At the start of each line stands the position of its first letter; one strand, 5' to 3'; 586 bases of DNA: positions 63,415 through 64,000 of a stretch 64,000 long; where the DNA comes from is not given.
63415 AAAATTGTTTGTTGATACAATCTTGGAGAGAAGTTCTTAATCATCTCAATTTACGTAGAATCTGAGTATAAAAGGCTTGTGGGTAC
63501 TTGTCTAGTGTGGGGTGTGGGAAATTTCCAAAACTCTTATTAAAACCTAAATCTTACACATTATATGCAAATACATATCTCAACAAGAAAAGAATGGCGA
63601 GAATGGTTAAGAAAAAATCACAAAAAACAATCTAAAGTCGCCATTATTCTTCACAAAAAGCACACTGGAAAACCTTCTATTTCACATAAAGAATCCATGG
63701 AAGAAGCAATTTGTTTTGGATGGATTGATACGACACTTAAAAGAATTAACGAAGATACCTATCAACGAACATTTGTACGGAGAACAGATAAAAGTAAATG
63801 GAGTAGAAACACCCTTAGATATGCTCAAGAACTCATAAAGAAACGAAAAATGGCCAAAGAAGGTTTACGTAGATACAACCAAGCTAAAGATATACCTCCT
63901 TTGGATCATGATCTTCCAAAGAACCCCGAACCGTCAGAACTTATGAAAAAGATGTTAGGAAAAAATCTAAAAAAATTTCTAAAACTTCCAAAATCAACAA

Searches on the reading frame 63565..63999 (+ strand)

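Call 14: search_protein_families(library=pfam, proteins=[window:63565-63999:+], max_evalue=0.01)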
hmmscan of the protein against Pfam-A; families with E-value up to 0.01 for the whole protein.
window:63565-63999:+ (145 aa): 1 family
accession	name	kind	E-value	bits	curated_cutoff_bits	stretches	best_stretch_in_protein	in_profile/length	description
PF12464.13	Mac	-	0.0054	17.4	22.1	0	88-133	14-51/53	Maltose acetyltransferase hexapeptide capping motif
